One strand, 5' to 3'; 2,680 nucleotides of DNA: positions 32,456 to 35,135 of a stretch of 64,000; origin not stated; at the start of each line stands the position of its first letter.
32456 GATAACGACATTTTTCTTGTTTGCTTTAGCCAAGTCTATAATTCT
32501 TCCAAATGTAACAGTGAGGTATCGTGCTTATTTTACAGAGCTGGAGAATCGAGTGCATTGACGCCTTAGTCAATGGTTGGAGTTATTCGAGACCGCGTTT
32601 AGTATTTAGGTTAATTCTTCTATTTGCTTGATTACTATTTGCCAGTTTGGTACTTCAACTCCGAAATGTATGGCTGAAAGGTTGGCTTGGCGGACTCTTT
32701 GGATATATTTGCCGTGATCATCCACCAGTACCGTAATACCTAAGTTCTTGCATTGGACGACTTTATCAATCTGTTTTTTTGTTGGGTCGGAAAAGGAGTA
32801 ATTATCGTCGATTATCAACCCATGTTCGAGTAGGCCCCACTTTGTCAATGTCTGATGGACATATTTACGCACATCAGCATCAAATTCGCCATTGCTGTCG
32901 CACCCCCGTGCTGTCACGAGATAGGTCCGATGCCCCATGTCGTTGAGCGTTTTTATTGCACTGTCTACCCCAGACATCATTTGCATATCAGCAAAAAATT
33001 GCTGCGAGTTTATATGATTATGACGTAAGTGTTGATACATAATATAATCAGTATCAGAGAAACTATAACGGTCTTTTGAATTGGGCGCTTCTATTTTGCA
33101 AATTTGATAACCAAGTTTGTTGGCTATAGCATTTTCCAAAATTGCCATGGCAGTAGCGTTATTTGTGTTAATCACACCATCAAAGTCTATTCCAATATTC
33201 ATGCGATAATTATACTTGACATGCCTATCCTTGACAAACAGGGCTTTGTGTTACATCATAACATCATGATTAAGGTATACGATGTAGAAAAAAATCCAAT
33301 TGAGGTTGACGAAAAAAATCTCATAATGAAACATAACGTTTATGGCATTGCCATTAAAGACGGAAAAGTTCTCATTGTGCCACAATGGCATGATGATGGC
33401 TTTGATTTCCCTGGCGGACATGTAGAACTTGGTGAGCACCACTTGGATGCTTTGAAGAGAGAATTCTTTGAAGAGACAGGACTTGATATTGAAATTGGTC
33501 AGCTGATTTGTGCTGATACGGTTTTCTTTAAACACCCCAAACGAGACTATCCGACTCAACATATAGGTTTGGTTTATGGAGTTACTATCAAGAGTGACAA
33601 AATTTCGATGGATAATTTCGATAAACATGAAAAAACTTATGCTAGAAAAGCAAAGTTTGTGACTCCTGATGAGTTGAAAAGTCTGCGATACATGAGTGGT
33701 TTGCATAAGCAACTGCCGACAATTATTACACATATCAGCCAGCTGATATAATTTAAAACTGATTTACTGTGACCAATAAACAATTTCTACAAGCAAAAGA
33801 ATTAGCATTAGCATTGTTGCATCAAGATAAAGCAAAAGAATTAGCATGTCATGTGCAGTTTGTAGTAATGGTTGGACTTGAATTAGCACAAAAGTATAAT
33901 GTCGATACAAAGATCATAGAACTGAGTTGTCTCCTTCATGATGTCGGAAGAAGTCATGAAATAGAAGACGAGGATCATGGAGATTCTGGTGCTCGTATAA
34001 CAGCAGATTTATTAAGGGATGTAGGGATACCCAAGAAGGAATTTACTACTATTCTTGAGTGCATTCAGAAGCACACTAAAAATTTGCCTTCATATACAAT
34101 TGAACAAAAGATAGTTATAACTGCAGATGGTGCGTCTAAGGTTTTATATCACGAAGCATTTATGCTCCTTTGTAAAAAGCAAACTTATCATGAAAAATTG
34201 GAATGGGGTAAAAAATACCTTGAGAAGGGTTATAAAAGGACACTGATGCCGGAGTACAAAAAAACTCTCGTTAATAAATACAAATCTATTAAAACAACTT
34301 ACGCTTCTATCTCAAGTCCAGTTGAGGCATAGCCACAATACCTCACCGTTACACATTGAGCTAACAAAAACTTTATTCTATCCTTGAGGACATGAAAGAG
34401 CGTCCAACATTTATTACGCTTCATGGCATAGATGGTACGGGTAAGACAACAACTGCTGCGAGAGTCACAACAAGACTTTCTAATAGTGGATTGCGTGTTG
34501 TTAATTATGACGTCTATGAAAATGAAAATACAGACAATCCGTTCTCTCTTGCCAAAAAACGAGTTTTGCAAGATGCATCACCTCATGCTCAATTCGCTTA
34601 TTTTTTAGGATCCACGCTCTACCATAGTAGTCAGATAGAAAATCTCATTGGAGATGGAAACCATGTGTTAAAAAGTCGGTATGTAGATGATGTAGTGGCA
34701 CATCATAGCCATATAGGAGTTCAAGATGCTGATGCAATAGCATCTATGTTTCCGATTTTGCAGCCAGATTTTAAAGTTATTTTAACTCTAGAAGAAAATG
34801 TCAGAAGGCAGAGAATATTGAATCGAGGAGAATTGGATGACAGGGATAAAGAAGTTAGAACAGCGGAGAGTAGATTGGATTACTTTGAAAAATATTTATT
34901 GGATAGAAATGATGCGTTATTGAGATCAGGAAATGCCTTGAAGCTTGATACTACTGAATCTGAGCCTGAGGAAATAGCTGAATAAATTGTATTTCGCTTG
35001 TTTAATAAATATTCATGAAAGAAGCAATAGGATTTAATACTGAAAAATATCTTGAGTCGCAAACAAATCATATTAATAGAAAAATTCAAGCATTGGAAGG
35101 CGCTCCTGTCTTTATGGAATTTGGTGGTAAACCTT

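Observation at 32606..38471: AT-rich deoxynucleotide-metabolism island with DRT(Rcl)-like::RHH fusion, small paralog pair and ATPase::wHTH regulator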

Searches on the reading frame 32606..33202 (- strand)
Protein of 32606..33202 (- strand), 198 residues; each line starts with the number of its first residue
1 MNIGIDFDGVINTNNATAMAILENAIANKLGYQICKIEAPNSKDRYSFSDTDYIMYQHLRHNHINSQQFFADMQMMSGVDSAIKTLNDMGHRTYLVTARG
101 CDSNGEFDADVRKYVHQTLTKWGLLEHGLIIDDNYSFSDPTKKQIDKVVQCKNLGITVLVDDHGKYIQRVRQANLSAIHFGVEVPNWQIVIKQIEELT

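Call 3: search_protein_families(library=pfam, proteins=[window:32606-33202:-], max_evalue=0.1)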
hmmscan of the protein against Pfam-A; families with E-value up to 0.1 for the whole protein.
window:32606-33202:- (198 aa): 2 families
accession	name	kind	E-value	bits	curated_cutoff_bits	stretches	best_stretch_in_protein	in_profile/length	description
PF06941.18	NT5C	-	0.018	15.4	24.8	1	3-99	4-91/180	5' nucleotidase, deoxy (Pyrimidine), cytosolic type C protein (NT5C)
PF00862.26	GT-B_Sucrose_synth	-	0.023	14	23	1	15-83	149-214/290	Sucrose synthase first GT-B domain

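Call 4: search_protein_families(library=ncbifam, proteins=[window:32606-33202:-], max_evalue=0.1)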
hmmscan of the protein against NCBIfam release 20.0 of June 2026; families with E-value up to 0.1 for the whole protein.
window:32606-33202:- (198 aa): 2 families
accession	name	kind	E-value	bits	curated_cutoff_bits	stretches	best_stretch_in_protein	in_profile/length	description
NF006506.0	PRK08942.1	equivalog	0.0048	16.4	178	1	71-133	26-87/182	D-glycero-beta-D-manno-heptose 1,7-bisphosphate 7-phosphatase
TIGR00213.1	GmhB_yaeD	subfamily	0.036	13.8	149.6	1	72-152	24-105/176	D-glycero-beta-D-manno-heptose 1,7-bisphosphate 7-phosphatase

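Call 5: search_protein_families(library=padloc, proteins=[window:32606-33202:-], max_evalue=0.1)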
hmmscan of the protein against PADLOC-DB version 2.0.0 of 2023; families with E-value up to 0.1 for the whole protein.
window:32606-33202:- (198 aa): 0 families

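Call 6: search_protein_families(library=phrogs, proteins=[window:32606-33202:-], max_evalue=0.01)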
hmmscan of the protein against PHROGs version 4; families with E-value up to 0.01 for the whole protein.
window:32606-33202:- (198 aa): 2 families
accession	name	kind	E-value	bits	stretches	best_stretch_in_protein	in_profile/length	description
phrog_1238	-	moron, auxiliary metabolic gene and host takeover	8.8e-06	26.4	1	73-162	43-114/155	phosphoheptose isomerase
phrog_420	-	unknown function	1.2e-05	26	1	3-181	16-176/267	unknown function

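Call 88: search_solved_structures(query=window:32606-33202:-, max_evalue=1, show_alignments=1)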
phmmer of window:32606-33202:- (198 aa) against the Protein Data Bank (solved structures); distinct sequences matched with E-value up to 1: 7.
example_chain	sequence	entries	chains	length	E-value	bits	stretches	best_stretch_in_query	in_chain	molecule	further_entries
9iqw_A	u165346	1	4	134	0.028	17.1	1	68-131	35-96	Capsule biosynthesis protein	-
5g06_G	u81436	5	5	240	0.78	12.4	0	93-138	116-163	EXOSOME COMPLEX COMPONENT RRP40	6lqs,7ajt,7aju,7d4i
4ifd_G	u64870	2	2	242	0.79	12.4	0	93-138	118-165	Exosome complex component RRP40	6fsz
5c0w_G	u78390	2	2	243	0.8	12.4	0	93-138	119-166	Exosome complex component RRP40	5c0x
5jea_G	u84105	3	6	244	0.81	12.3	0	93-138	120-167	Exosome complex component RRP40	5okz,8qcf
4oo1_G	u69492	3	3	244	0.81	12.3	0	93-138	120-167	Exosome complex component RRP40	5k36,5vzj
2ja9_A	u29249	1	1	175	0.85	12.3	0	94-138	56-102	EXOSOME COMPLEX EXONUCLEASE RRP40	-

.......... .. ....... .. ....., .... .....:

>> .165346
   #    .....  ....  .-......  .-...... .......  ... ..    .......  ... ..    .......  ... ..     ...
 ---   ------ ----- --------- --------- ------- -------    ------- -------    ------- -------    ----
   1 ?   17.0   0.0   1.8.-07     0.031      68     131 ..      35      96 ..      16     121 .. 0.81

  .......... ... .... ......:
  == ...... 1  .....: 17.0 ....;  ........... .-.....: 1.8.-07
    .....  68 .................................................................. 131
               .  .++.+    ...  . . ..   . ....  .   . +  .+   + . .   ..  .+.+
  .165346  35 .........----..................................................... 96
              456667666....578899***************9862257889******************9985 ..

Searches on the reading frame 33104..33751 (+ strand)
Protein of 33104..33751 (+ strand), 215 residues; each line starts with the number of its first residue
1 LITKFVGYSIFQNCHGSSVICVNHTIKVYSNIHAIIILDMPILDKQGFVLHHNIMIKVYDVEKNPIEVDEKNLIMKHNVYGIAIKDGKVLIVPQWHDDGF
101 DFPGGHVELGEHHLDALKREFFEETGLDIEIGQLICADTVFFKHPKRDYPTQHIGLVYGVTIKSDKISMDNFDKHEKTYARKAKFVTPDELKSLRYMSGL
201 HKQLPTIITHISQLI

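Call 3: search_protein_families(library=pfam, proteins=[window:33104-33751:+], max_evalue=0.1)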
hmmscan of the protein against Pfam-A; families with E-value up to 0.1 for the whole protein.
window:33104-33751:+ (215 aa): 2 families
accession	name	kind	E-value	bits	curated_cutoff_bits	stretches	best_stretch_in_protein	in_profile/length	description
PF00293.34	NUDIX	-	2.5e-14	53.9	21.1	1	77-194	3-121/134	NUDIX domain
PF22327.2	Nudt16-like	-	0.004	17.6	27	1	91-144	25-80/161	U8 snoRNA-decapping enzyme-like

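Call 4: search_protein_families(library=ncbifam, proteins=[window:33104-33751:+], max_evalue=0.1)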
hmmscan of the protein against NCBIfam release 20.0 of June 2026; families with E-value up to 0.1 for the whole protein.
window:33104-33751:+ (215 aa): 20 families
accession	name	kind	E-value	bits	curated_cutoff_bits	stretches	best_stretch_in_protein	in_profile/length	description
TIGR02705.1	nudix_YtkD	equivalog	1.3e-08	34.6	154.4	1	76-130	24-77/156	RNA deprotection pyrophosphohydrolase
NF006530.0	PRK08999.1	equivalog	1.7e-06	27.3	245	1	100-136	35-71/315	Nudix family hydrolase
NF007834.0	PRK10546.1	equivalog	3.2e-06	27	156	1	79-139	7-71/135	pyrimidine (deoxy)nucleoside triphosphate diphosphatase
TIGR00586.1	mutt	equivalog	1.2e-05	25.3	97.9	1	99-160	33-87/129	8-oxo-dGTP diphosphatase MutT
NF001937.0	PRK00714.1-4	equivalog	1.2e-05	25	139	1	83-147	16-82/161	RNA pyrophosphohydrolase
NF008044.0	PRK10776.1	equivalog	3e-05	23.9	148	1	99-147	32-78/130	8-oxo-dGTP diphosphatase MutT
NF001934.0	PRK00714.1-1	equivalog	3.1e-05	23.5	241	1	82-147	15-82/176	RNA pyrophosphohydrolase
NF003791.0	PRK05379.2-3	equivalog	0.00018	20.8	409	1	81-167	207-298/340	bifunctional nicotinamide-nucleotide adenylyltransferase/Nudix hydroxylase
NF041652.1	Nud_hyd_Dein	equivalog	0.00073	19.8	200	1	100-138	45-83/152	Nudix hydrolase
NF003785.0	PRK05379.1-1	equivalog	0.0012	18.1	418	1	97-156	227-288/347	bifunctional nicotinamide-nucleotide adenylyltransferase/Nudix hydroxylase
NF001936.0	PRK00714.1-3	equivalog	0.0049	16.8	118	1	98-131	35-69/155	RNA pyrophosphohydrolase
NF001935.0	PRK00714.1-2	equivalog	0.0092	15.5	259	1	95-136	28-69/183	RNA pyrophosphohydrolase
NF001299.0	PRK00241.1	equivalog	0.018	14.5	158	1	94-130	155-191/263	NAD(+) diphosphatase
NF003788.0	PRK05379.1-5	equivalog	0.018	14.3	354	1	82-151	219-293/351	bifunctional nicotinamide-nucleotide adenylyltransferase/Nudix hydroxylase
NF012016.0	PRK15472.1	equivalog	0.022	14.4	95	1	101-134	34-67/141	nucleoside triphosphatase NudI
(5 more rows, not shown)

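Call 5: search_protein_families(library=padloc, proteins=[window:33104-33751:+], max_evalue=0.1)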
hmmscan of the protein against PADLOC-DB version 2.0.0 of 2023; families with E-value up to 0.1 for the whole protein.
window:33104-33751:+ (215 aa): 1 family
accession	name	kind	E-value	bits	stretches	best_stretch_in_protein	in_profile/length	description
PDLC04899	PDC-S07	-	4.6e-12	43.7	1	77-196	8-117/135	-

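Call 6: search_protein_families(library=phrogs, proteins=[window:33104-33751:+], max_evalue=0.01)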
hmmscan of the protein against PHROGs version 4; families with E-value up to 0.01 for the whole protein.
window:33104-33751:+ (215 aa): 7 families
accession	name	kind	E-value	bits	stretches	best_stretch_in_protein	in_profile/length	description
phrog_1198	-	other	1.8e-19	71.4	1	70-202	30-157/253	MutT/NUDIX hydrolase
phrog_1185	-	other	4.4e-07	30.6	1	75-130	164-211/301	nudix hydrolase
phrog_25541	-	unknown function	1.1e-05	26.1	1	68-149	65-148/210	-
phrog_6216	-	unknown function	3.2e-05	23.8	1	81-130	6-56/545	-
phrog_15528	-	head and packaging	0.00019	21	1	78-130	523-575/794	portal protein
phrog_19657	-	other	0.00076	20.5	1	91-149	52-114/176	nudix hydrolase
phrog_9999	-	other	0.0016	19.4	1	91-134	47-90/186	nudix hydrolase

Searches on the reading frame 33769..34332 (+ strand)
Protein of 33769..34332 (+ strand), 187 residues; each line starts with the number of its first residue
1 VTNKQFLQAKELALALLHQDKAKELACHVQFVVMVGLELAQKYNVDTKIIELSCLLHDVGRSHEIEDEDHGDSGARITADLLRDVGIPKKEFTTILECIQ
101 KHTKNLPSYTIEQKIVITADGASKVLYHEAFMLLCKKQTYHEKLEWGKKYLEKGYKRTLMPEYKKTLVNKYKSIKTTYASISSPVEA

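Call 3: search_protein_families(library=pfam, proteins=[window:33769-34332:+], max_evalue=0.1)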
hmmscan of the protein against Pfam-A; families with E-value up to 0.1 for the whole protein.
window:33769-34332:+ (187 aa): 1 family
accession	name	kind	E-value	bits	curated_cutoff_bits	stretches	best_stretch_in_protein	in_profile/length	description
PF01966.28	HD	-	2.7e-09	37.8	22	1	27-120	3-111/116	HD domain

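Call 4: search_protein_families(library=ncbifam, proteins=[window:33769-34332:+], max_evalue=0.1)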
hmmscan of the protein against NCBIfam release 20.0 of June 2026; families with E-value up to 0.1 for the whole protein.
window:33769-34332:+ (187 aa): 14 families
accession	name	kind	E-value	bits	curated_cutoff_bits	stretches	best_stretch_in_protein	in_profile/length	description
NF009343.0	PRK12703.1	equivalog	1.7e-07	30.4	434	1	12-87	174-245/339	tRNA (cytidine(56)-2'-O)-methyltransferase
TIGR00277.1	HDIG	domain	3.5e-07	30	27.6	1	26-80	6-67/84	HDIG domain-containing metalloprotein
TIGR00295.1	TIGR00295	hypoth_equivalog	7.9e-06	25.7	172.35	1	36-90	25-79/164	TIGR00295 family protein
NF045665.1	NTPtran_DVU1551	equivalog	3.7e-05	22.9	315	1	5-120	196-308/359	DVU_1551 family NTP transferase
NF007515.0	PRK10119.1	equivalog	4.8e-05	23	286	1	13-120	15-127/231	phosphohydrolase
TIGR03319.1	RNase_Y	equivalog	7.7e-05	21.4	454.35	1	35-123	340-421/514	ribonuclease Y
NF002895.0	PRK03381.1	equivalog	0.001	17.3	631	1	51-102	447-495/782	[protein-PII] uridylyltransferase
NF009345.0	PRK12705.1-2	equivalog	0.0018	16.9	904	1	27-124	327-417/509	hypothetical protein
NF003467.0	PRK05092.1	equivalog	0.0037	15.1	959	1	46-102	538-591/940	[protein-PII] uridylyltransferase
TIGR01596.1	cas3_HD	equivalog_domain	0.008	16.2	43.45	0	25-60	1-43/178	CRISPR-associated endonuclease Cas3''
NF002829.0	PRK03007.1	equivalog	0.0092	14.9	385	1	18-61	60-103/425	deoxyguanosinetriphosphate triphosphohydrolase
NF001265.0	PRK00227.1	equivalog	0.032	12.4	799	1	50-104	405-456/693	[protein-PII] uridylyltransferase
TIGR03401.1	cyanamide_fam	subfamily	0.045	13.2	109.85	1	33-65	68-100/228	HD domain protein, cyanamide hydratase family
TIGR01693.1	UTase_glnD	equivalog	0.067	11.4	519.4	1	46-102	464-517/850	[protein-PII] uridylyltransferase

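Call 5: search_protein_families(library=padloc, proteins=[window:33769-34332:+], max_evalue=0.1)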
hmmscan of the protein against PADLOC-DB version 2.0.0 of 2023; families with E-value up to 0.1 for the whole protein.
window:33769-34332:+ (187 aa): 4 families
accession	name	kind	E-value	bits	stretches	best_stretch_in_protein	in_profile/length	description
PDLC01254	Cas3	-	0.00031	19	1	20-122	4-107/164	CAS-I; effector_G3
PDLC02079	Cas3b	-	0.00046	16.5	1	18-65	7-54/691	-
PDLC00940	Cas3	-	0.0021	16.2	1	25-60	1-43/178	CRISPR-associated endonuclease Cas3-HD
PDLC01293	Cas10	-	0.0033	14.4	1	51-136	2-75/577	CAS-III; effector_LS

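Call 6: search_protein_families(library=phrogs, proteins=[window:33769-34332:+], max_evalue=0.01)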
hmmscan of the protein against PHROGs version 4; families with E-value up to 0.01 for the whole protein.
window:33769-34332:+ (187 aa): 1 family
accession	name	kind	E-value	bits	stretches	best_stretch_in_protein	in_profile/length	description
phrog_3921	-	unknown function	8.1e-10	39.5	1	15-123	21-136/227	-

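Call 89: search_solved_structures(query=window:33769-34332:+, max_evalue=0.01)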
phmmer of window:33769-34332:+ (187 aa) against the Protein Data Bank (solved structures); distinct sequences matched with E-value up to 0.01: 1.
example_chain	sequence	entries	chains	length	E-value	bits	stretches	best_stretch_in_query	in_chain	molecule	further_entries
2pq7_A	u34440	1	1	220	0.00038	23.3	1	28-120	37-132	Predicted HD superfamily hydrolase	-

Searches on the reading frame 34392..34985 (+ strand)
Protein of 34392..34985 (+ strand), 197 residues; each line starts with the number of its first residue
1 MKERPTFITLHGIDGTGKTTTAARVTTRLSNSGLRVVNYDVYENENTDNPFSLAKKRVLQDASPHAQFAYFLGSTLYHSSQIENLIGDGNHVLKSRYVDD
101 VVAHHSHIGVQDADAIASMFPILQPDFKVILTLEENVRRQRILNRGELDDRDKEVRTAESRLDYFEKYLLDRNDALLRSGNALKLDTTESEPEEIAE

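Call 3: search_protein_families(library=pfam, proteins=[window:34392-34985:+], max_evalue=0.1)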
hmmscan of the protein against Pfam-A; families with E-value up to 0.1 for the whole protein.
window:34392-34985:+ (197 aa): 18 families
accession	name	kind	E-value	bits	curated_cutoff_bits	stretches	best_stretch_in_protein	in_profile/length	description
PF02223.23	Thymidylate_kin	-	7.7e-13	49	27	1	11-168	2-155/185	Thymidylate kinase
PF13238.12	AAA_18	-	1.9e-06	28.8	29.4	1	8-159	1-125/128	AAA domain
PF13401.12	AAA_22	-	0.00023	21.9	27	1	4-43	4-43/130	AAA domain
PF01656.29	CbiA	-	0.001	19.4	25.4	1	15-49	9-43/125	CobQ/CobB/MinD/ParA nucleotide binding domain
PF24883.2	NPHP3_N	-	0.0014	19.3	24.8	1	4-68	21-86/164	Nephrocystin 3, N-terminal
PF00448.28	SRP54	-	0.0031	17.6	22.7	1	6-37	2-33/196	SRP54-type protein, GTPase domain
PF13614.12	AAA_31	-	0.0034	17.8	27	1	15-72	12-55/177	AAA domain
PF13191.12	AAA_16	-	0.0047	17.9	32.6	1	4-40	23-59/167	AAA ATPase domain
PF20720.3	nSTAND3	-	0.0049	17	27.2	1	6-40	18-52/155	Novel STAND NTPase 3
PF13671.12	AAA_33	-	0.0066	17.2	27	1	8-154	2-127/143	AAA domain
PF13207.12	AAA_17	-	0.017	15.8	27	0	117-152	94-128/136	AAA domain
PF00004.35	AAA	-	0.033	15.1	21.2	1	9-41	2-34/131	ATPase family associated with various cellular activities (AAA)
PF25199.1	nSTAND_NTPase5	-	0.041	14.1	34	1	2-49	38-86/145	Novel STAND NTPase 5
PF13604.12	AAA_30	-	0.051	13.8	27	1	6-37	19-50/191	AAA domain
PF00931.28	NB-ARC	-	0.059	13.1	23.5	0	3-30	16-43/248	NB-ARC domain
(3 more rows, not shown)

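Call 4: search_protein_families(library=ncbifam, proteins=[window:34392-34985:+], max_evalue=0.1)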
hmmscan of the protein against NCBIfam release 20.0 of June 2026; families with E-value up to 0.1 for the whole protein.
window:34392-34985:+ (197 aa): 24 families
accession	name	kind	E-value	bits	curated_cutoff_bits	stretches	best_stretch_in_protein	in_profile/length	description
TIGR00041.1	DTMP_kinase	equivalog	1e-13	51.5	83.25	1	6-167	5-165/196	dTMP kinase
NF005923.0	PRK07933.1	equivalog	2e-05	24.1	193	1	7-154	2-161/213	dTMP kinase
TIGR00064.1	ftsY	equivalog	0.00025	20.4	260.7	1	3-37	77-111/279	signal recognition particle-docking protein FtsY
NF004018.0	PRK05480.1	equivalog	0.0017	17.8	180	1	2-53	3-54/210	uridine kinase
TIGR00959.1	ffh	equivalog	0.0035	16.2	473.2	1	2-32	96-127/428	signal recognition particle protein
NF006085.0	PRK08233.1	equivalog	0.0045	16.8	198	1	2-47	2-45/184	hypothetical protein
NF005115.0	PRK06547.1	equivalog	0.0066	15.9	173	0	4-40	14-48/172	hypothetical protein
NF005250.0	PRK06761.1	equivalog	0.0072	15.4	270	1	7-54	5-49/282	hypothetical protein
TIGR02173.1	cyt_kin_arch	equivalog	0.0086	16.1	102.1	0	124-194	89-160/169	(d)CMP kinase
NF004041.0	PRK05541.1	subfamily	0.017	15.2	127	1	2-73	4-75/176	adenylyl-sulfate kinase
TIGR00176.1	mobB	equivalog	0.023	14.7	76.2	1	8-37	2-31/155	molybdopterin-guanine dinucleotide biosynthesis protein B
TIGR04291.1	arsen_driv_ArsA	equivalog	0.025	13.3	650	1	6-36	321-351/565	arsenical pump-driving ATPase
NF003122.0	PRK04040.1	equivalog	0.029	13.9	155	0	8-40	5-36/189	adenylate kinase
TIGR01281.1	DPOR_bchL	equivalog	0.031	13.7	345.15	0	8-56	3-49/268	ferredoxin:protochlorophyllide reductase (ATP-dependent) iron-sulfur ATP-binding protein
TIGR03499.1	FlhF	equivalog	0.041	13.9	174.15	1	2-32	195-225/286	flagellar biosynthesis GTPase FlhF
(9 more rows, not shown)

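Call 5: search_protein_families(library=padloc, proteins=[window:34392-34985:+], max_evalue=0.1)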
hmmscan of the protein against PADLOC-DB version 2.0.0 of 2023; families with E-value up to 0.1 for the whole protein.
window:34392-34985:+ (197 aa): 4 families
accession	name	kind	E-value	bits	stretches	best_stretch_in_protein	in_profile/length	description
PDLC04690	PDC-M51B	-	2.9e-14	51.2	1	6-169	3-156/191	-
PDLC02911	VakA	-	4.5e-09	35.1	1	6-160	3-127/163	-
PDLC04140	mad8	-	0.0013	16.3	1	5-176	27-152/314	mads_8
PDLC04959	PDC-S20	-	0.0057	14.2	1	9-51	44-86/464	-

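Call 6: search_protein_families(library=phrogs, proteins=[window:34392-34985:+], max_evalue=0.01)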
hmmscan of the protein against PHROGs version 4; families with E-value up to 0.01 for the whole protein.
window:34392-34985:+ (197 aa): 2 families
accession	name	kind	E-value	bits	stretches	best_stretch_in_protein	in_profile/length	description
phrog_761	-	other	1.6e-10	42.1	1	1-194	15-202/362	thymidylate kinase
phrog_2107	-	other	0.007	17.1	0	8-36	6-34/201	thymidylate kinase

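Call 72: search_solved_structures(query=window:34392-34985:+, max_evalue=0.001, show_alignments=2)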
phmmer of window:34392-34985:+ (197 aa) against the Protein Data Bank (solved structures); distinct sequences matched with E-value up to 0.001: 10.
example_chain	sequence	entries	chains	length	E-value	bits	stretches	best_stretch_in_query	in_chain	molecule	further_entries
3hjn_A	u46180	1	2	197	5.8e-07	32.6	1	7-149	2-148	Thymidylate kinase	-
4mqb_A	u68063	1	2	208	3e-05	27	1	6-160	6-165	Thymidylate kinase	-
2ccg_A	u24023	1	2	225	3.5e-05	26.8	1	6-154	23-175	THYMIDYLATE KINASE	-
2ccj_A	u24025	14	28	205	3.7e-05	26.7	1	6-160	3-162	THYMIDYLATE KINASE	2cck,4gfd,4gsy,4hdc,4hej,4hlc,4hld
4dwj_A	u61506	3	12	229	4e-05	26.6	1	6-154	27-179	Thymidylate kinase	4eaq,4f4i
5x8k_A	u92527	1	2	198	0.00021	24.2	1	6-106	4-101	Thymidylate kinase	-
5x7j_A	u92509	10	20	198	0.00022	24.2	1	6-106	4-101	Thymidylate kinase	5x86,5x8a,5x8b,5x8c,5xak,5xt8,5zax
5x98_B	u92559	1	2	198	0.00022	24.2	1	6-106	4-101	Thymidylate kinase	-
5x8d_B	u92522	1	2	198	0.00041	23.3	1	6-106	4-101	Thymidylate kinase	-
5xal_A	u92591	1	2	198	0.00046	23.1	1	6-105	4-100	Thymidylate kinase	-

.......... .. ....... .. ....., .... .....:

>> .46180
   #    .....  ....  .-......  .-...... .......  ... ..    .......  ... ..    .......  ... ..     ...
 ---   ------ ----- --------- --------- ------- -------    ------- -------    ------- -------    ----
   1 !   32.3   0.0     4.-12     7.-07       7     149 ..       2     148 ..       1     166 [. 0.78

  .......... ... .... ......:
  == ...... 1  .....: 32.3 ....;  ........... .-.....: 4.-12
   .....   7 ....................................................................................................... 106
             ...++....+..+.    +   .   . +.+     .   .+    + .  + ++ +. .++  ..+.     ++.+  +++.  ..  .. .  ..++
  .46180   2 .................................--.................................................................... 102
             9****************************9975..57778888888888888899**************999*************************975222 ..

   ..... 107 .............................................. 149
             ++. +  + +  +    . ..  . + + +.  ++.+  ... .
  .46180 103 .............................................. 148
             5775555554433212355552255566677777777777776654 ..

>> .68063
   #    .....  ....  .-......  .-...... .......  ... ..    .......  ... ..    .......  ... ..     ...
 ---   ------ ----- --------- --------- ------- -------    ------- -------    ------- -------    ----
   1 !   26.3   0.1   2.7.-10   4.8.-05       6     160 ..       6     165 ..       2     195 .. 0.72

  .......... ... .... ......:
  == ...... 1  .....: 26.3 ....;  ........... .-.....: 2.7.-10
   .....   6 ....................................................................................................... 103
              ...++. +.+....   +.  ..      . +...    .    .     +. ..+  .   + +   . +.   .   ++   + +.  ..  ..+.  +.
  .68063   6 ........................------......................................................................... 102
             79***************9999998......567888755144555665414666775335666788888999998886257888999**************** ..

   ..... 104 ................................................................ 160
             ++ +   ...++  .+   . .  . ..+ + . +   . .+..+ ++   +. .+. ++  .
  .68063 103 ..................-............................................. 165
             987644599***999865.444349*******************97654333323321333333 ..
